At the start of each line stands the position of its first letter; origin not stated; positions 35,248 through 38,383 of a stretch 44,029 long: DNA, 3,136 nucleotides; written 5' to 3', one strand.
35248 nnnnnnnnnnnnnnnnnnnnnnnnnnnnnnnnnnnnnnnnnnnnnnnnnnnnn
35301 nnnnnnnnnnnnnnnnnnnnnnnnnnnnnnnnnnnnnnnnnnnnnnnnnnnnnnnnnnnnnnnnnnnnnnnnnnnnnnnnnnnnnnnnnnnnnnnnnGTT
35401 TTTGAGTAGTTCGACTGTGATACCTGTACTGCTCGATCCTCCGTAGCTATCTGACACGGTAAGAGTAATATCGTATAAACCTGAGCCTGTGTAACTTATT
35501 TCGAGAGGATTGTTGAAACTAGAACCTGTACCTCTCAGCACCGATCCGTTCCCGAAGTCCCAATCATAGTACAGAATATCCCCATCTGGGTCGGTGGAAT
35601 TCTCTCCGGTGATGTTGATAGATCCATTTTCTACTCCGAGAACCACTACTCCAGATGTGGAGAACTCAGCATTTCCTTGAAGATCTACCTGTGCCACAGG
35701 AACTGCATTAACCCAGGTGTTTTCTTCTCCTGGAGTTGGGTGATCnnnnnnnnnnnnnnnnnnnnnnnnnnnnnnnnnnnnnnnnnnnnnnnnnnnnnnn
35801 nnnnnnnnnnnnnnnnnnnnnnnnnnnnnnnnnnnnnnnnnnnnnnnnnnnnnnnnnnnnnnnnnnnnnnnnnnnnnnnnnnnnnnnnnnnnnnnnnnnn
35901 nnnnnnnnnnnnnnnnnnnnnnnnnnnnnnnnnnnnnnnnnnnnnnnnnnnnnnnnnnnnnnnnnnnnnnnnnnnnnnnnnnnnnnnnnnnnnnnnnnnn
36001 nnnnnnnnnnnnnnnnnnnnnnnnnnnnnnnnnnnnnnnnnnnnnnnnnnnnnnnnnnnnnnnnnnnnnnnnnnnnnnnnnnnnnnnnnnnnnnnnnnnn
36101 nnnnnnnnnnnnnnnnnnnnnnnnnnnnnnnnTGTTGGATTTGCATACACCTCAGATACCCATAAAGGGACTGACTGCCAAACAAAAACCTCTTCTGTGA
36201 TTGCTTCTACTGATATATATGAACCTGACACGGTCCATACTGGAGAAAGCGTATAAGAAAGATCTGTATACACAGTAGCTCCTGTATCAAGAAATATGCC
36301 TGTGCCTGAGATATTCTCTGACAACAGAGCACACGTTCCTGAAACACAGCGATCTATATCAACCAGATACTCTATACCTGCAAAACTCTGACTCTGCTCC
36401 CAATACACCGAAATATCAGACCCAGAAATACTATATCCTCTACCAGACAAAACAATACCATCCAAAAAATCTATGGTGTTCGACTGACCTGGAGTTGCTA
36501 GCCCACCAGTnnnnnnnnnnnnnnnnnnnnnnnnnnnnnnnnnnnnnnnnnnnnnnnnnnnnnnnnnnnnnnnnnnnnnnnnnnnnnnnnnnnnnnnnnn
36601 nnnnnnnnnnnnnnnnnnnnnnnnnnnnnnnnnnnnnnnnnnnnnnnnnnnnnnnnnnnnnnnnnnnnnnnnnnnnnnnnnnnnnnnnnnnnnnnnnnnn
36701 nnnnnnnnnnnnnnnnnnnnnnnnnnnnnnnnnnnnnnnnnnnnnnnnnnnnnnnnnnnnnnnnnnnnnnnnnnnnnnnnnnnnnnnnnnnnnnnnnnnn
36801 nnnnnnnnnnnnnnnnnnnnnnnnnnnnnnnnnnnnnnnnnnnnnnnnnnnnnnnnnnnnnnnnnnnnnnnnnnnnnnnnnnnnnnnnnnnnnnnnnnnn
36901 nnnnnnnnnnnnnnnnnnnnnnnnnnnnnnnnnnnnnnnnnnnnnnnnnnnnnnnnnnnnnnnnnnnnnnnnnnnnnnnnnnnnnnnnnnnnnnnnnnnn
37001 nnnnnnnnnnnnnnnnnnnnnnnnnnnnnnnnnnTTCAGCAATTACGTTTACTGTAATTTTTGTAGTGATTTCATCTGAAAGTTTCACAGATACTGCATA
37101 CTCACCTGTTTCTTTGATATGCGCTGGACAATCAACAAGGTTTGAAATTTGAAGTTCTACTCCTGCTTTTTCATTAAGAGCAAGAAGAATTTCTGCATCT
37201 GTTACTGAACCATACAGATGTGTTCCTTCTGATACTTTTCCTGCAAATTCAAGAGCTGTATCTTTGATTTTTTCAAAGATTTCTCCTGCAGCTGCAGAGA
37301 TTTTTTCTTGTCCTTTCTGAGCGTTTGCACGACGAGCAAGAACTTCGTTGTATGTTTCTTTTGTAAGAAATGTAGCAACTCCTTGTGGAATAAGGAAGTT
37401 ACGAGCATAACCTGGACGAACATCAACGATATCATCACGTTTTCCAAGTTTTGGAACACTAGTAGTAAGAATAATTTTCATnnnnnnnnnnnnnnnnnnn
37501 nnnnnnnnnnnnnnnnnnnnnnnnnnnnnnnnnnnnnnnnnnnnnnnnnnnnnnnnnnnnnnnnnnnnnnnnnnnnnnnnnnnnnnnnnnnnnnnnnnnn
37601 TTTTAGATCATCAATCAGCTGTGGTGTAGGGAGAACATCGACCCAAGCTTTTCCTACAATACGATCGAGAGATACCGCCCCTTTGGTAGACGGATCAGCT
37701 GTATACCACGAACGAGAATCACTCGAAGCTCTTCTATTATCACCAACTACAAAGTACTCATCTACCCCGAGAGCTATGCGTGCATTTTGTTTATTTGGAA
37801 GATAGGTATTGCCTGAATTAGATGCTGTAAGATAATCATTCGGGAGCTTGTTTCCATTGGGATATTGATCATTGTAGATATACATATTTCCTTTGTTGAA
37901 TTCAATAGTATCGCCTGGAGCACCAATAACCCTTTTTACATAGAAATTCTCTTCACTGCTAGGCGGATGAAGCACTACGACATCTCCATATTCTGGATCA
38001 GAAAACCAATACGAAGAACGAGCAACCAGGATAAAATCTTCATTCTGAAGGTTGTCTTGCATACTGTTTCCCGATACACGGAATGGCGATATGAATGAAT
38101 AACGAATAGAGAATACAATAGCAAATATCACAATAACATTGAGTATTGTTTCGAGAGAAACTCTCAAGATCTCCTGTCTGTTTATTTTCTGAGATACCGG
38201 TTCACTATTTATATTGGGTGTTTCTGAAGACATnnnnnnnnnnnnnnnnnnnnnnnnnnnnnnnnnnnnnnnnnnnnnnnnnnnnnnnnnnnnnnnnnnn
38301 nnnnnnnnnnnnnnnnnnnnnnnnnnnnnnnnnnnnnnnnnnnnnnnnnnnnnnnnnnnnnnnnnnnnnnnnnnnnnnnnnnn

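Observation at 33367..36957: A ~1196-aa secreted LTD-PKD-SNase nuclease hidden behind 16 UGA codons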

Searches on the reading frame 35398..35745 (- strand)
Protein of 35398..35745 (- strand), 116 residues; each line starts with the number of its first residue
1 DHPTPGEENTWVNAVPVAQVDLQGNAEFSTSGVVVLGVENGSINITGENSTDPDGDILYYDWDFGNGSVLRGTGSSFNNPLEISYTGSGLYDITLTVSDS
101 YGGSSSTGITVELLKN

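Call 14: search_protein_families(library=pfam, proteins=[window:35398-35745:-], max_evalue=10)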
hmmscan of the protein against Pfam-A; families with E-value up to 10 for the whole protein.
seq(116 aa): 6 families
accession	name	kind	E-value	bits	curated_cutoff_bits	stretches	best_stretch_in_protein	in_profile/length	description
PF18911.6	PKD_4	-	1.4e-12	47.9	27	1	40-107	17-78/85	PKD domain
PF00801.26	PKD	-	7.2e-11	42.4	23.5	1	38-107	12-75/80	PKD domain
PF22352.2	K319L-like_PKD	-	5.9e-07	29.8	27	1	42-111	13-82/84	K319L-like, PKD domain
PF17963.7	Big_9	-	0.00031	22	23.6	1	38-111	14-88/89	Bacterial Ig domain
PF05345.18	He_PIG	-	0.031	15.2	24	1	43-111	21-93/96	Putative Ig domain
PF21027.3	Sde0182_C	-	0.067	14.2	27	1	43-62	2-21/83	Cellulose-binding protein Sde0182, C-terminal domain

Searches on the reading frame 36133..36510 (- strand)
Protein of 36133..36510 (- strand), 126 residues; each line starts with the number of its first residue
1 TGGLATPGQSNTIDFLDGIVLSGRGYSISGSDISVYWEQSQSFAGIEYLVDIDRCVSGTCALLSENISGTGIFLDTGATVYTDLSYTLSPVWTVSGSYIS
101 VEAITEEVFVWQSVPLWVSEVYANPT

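Call 14: search_protein_families(library=pfam, proteins=[window:36133-36510:-], max_evalue=10)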
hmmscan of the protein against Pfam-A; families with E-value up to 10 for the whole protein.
seq(126 aa): 0 families

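Call 70: search_protein_families(library=ncbifam, proteins=[window:36133-36510:-], max_evalue=10)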
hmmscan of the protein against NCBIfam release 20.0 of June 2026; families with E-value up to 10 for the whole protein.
seq(126 aa): 1 family
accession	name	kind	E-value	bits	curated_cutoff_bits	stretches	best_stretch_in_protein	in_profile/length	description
NF045950.1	MAG6090_repeat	domain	0.12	12.7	25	1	26-41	5-20/49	MAG6090-like repeat-containing lipoprotein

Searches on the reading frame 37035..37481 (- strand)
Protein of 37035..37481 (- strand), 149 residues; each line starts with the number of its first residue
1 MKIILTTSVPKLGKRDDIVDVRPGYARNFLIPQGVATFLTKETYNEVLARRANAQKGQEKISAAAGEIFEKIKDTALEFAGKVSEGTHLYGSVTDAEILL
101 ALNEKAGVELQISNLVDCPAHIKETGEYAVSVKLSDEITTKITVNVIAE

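Call 50: search_protein_families(library=pfam, proteins=[window:37035-37481:-], max_evalue=0.01)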
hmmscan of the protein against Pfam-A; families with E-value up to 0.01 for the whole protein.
seq(149 aa): 2 families
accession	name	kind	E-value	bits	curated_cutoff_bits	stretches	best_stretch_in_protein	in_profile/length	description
PF01281.25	Ribosomal_L9_N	-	5.2e-20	71.2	20.7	1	1-46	1-46/47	Ribosomal protein L9, N-terminal domain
PF03948.19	Ribosomal_L9_C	-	3.2e-18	66.4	23.2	1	64-147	2-85/86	Ribosomal protein L9, C-terminal domain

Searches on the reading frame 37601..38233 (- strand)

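Call 50: search_protein_families(library=pfam, proteins=[window:37601-38233:-], max_evalue=0.01)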
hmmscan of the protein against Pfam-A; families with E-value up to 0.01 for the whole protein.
seq(211 aa): 2 families
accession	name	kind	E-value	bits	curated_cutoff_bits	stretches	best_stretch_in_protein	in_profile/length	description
PF10502.14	Peptidase_S26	-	6.6e-39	134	22.9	1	28-197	3-164/168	Signal peptidase, peptidase S26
PF00717.28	Peptidase_S24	-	4.6e-05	23.5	23.3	1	51-114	38-93/116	Peptidase S24-like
